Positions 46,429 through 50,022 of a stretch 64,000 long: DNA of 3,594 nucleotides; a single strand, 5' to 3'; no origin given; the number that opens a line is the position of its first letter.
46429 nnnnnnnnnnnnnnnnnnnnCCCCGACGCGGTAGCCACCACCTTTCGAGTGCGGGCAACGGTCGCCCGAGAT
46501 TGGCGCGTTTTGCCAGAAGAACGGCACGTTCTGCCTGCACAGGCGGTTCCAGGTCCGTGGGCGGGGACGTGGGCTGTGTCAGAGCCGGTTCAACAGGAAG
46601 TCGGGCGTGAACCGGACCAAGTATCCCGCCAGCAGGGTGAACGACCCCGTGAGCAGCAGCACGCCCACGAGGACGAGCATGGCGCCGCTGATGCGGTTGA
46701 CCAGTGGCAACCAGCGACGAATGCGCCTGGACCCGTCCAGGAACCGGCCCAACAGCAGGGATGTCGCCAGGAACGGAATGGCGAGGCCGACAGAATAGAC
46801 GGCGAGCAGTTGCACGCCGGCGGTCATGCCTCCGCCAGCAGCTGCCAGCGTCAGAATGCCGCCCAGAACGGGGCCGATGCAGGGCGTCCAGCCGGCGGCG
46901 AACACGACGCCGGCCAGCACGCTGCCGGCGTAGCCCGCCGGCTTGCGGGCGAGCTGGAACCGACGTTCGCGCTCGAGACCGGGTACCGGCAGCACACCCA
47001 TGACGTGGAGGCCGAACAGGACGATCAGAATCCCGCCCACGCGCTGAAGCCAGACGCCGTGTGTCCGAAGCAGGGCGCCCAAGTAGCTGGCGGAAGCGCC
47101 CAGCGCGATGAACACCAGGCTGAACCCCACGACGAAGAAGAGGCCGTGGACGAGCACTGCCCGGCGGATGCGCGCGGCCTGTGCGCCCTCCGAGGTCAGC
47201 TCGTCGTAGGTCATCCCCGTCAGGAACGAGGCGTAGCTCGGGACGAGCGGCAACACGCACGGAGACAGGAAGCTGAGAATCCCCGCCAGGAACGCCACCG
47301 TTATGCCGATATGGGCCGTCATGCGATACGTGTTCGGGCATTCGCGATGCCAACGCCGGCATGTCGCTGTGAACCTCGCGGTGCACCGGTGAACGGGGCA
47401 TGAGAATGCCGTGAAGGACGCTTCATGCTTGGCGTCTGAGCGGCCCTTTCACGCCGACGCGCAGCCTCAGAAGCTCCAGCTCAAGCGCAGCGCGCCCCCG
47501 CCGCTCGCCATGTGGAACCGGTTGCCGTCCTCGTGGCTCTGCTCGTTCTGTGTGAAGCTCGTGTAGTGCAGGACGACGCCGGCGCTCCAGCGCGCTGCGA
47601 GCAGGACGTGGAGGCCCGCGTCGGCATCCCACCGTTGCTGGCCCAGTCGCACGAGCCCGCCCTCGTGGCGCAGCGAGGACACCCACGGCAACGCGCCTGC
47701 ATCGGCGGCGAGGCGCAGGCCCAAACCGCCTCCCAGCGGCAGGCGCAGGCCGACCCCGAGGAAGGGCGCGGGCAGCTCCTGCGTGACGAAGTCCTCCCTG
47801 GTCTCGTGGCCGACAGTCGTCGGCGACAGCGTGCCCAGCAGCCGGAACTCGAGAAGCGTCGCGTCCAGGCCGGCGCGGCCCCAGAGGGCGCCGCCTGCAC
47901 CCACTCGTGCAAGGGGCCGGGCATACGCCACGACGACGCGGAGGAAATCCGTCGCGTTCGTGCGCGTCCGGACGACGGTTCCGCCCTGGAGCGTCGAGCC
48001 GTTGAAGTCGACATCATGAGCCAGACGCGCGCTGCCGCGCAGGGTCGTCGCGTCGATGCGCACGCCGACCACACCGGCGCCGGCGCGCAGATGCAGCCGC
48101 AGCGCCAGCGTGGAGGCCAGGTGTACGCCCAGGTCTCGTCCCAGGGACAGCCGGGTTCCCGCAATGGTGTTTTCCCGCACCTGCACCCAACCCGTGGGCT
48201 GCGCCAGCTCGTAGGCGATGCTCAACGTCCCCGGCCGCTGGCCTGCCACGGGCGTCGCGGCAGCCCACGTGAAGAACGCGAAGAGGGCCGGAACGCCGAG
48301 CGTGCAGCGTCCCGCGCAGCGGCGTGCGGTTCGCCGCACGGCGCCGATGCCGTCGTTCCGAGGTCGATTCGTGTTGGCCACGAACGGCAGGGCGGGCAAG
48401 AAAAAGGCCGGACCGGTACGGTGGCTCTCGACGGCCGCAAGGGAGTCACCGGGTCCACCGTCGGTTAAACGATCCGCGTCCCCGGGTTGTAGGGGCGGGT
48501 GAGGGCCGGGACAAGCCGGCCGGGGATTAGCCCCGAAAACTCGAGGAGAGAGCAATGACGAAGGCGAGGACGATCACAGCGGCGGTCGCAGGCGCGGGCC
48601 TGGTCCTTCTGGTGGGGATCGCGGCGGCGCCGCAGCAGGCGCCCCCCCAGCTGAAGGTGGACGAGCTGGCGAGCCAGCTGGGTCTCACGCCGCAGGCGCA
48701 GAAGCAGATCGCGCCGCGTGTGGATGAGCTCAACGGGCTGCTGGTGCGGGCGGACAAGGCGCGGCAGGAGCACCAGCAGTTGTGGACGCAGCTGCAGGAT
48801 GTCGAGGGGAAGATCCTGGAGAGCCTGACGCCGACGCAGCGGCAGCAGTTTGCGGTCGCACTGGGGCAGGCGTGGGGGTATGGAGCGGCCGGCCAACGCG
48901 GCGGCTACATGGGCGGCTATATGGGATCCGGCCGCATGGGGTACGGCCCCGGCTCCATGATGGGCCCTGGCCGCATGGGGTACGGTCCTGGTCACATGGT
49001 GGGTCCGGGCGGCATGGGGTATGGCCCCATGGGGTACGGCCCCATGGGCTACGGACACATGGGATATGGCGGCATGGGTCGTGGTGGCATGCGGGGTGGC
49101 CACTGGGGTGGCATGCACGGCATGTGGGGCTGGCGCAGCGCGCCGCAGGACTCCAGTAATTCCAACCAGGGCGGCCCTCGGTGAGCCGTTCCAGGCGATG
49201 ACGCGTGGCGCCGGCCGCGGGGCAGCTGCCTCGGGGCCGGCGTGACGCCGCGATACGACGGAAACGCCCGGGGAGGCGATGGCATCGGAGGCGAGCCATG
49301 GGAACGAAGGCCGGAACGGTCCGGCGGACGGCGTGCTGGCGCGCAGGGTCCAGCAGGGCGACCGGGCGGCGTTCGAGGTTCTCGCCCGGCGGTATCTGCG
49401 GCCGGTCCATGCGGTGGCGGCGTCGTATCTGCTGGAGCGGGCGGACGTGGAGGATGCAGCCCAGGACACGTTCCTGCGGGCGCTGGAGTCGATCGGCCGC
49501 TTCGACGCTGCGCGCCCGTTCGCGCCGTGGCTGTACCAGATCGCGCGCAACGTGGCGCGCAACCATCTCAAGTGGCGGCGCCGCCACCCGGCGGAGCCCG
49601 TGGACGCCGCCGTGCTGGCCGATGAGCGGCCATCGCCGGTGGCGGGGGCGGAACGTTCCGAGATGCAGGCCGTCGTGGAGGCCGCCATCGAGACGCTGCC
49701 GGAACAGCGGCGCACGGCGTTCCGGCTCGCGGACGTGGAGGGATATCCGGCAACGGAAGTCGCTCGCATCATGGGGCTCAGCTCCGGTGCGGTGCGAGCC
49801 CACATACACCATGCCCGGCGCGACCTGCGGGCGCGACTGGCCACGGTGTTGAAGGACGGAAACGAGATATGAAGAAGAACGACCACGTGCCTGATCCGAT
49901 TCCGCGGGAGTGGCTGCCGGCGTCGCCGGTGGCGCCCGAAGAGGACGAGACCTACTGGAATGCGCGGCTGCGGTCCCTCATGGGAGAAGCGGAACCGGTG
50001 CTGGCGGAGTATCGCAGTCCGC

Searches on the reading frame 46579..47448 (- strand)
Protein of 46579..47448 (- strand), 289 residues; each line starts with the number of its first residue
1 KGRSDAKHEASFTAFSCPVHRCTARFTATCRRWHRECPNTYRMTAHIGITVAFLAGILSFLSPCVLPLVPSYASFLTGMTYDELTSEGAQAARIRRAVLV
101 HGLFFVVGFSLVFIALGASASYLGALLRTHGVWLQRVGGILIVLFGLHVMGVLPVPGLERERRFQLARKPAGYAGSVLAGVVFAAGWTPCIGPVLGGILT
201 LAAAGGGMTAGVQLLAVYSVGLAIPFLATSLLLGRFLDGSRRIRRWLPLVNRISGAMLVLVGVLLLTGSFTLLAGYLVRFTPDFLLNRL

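Call 11: search_protein_families(library=pfam, proteins=[window:46579-47448:-], max_evalue=0.001)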
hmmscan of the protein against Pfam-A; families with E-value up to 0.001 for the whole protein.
window:46579-47448:- (289 aa): 1 family
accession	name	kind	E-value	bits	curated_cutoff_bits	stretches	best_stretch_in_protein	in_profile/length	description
PF02683.22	DsbD_TM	-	1.2e-15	57.9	27.1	1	49-266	5-215/219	Cytochrome C biogenesis protein transmembrane domain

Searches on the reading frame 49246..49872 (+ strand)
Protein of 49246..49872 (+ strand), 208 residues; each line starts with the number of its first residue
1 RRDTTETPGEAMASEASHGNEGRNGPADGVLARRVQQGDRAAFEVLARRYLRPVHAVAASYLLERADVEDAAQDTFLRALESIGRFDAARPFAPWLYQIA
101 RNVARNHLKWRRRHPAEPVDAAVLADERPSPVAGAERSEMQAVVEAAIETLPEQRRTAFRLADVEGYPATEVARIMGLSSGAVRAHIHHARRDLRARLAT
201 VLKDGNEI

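Call 11: search_protein_families(library=pfam, proteins=[window:49246-49872:+], max_evalue=0.001)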
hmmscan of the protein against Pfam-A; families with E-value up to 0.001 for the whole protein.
window:49246-49872:+ (208 aa): 5 families
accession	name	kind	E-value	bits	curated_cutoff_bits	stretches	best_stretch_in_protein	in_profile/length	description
PF04542.20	Sigma70_r2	-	3.7e-17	62.3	24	1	46-113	1-70/71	Sigma-70 region 2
PF08281.18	Sigma70_r4_2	-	2.3e-16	59.6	25.7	1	144-194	4-54/54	Sigma-70, region 4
PF04545.22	Sigma70_r4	-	1.4e-09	37.7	24.1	1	147-196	1-50/50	Sigma-70, region 4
PF07638.17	Sigma70_ECF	-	9.3e-06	26.1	21.1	1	33-198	9-183/185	ECF sigma factor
PF22233.2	PhyR_sigma-like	-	1.5e-05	25.1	27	1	152-194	5-47/50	Response regulator PhyR, sigma-like domain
